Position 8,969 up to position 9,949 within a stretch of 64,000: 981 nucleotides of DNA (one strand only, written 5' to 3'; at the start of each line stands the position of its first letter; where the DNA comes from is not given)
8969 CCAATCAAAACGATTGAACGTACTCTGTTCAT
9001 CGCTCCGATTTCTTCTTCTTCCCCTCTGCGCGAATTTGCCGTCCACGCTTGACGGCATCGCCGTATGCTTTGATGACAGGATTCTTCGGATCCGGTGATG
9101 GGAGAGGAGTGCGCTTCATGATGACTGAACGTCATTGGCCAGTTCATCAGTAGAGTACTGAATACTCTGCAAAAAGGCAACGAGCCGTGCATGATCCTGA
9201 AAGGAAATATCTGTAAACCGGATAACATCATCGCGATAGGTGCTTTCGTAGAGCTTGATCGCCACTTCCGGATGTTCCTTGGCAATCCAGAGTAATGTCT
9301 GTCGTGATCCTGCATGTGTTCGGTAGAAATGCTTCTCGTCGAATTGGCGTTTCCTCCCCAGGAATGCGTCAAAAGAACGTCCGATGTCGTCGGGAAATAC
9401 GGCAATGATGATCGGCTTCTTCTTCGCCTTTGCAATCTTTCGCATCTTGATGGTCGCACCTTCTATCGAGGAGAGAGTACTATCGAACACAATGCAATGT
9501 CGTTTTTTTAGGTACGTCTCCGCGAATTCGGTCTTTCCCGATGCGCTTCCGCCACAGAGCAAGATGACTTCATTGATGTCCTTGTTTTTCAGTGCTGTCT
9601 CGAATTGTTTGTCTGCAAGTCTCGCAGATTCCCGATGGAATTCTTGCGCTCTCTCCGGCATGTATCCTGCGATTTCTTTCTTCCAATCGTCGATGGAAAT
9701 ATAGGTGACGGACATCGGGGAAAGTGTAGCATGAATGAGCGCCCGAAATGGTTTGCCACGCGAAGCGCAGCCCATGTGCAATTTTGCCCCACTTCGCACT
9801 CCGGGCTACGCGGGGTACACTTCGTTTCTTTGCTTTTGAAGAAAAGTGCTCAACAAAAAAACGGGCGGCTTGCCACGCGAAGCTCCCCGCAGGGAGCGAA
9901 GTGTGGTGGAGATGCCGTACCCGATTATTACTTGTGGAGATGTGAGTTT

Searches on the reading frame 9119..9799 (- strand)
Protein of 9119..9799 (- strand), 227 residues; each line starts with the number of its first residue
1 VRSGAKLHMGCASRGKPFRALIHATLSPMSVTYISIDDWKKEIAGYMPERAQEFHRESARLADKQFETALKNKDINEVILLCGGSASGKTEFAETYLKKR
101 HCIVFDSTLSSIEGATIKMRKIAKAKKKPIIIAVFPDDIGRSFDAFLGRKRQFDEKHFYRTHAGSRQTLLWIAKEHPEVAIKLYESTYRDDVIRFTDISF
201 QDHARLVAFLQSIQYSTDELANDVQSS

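Call 4: search_protein_families(library=pfam, proteins=[window:9119-9799:-], max_evalue=1)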
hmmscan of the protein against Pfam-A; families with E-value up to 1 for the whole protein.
window:9119-9799:- (227 aa): 6 families
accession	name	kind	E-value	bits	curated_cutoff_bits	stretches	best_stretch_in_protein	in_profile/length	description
PF13671.12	AAA_33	-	0.00023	21.9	27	1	78-105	1-28/143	AAA domain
PF06414.18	Zeta_toxin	-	0.008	16.1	22.3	0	77-98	17-38/199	Zeta toxin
PF13479.12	AAA_24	-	0.039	14.2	27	1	78-124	4-50/195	AAA domain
PF02283.22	CobU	-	0.046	13.7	27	1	79-100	1-22/168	Cobinamide kinase / cobinamide phosphate guanyltransferase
PF20720.3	nSTAND3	-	0.054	13.6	27.2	1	64-141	5-77/155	Novel STAND NTPase 3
PF06529.16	Vert_IL3-reg_TF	-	0.16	11.5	25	1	20-55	243-278/332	Vertebrate interleukin-3 regulated transcription factor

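Call 5: search_protein_families(library=padloc, proteins=[window:9119-9799:-], max_evalue=1)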
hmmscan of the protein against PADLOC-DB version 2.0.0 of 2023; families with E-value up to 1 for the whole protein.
window:9119-9799:- (227 aa): 1 family
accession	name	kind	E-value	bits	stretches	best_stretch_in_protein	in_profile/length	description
PDLC02674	DndF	-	0.004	14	1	63-98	42-78/530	DndF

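Call 8: search_protein_families(library=ncbifam, proteins=[window:9119-9799:-], max_evalue=1)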
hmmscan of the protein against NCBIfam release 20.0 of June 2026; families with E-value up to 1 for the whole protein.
window:9119-9799:- (227 aa): 3 families
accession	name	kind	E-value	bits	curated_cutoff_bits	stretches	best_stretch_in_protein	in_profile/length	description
NF004469.0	PRK05800.1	equivalog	0.025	14.3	161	1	77-100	3-26/173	bifunctional adenosylcobinamide kinase/adenosylcobinamide-phosphate guanylyltransferase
NF005762.1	PRK07589.1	equivalog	0.058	12.3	350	1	62-121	201-262/334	ornithine cyclodeaminase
TIGR03676.1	aRF1_eRF1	equivalog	0.094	11.5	234.7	1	49-100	184-233/403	peptide chain release factor aRF-1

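Call 9: search_protein_families(library=phrogs, proteins=[window:9119-9799:-], max_evalue=1)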
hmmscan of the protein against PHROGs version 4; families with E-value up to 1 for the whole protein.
window:9119-9799:- (227 aa): 9 families
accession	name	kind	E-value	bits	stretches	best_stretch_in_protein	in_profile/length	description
phrog_5846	-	DNA, RNA and nucleotide metabolism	0.0075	16.6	1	64-104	26-66/380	clamp loader of DNA polymerase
phrog_2071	-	other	0.0081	17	1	70-107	10-46/282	ATPase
phrog_505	-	other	0.075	13.5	0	77-101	3-27/295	polynucleotide kinase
phrog_2666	-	head and packaging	0.077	12.6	1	73-108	318-358/555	terminase large subunit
phrog_33686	-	unknown function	0.13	13.2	1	15-44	28-58/130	-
phrog_168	-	DNA, RNA and nucleotide metabolism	0.14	12.8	1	63-109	30-75/314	clamp loader of DNA polymerase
phrog_10255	-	other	0.14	12.8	1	77-96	2-21/230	kinase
phrog_124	-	DNA, RNA and nucleotide metabolism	0.14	12.5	1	65-117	30-83/382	Sak4-like ssDNA annealing protein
phrog_6931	-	unknown function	0.2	11.8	1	51-107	160-214/343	-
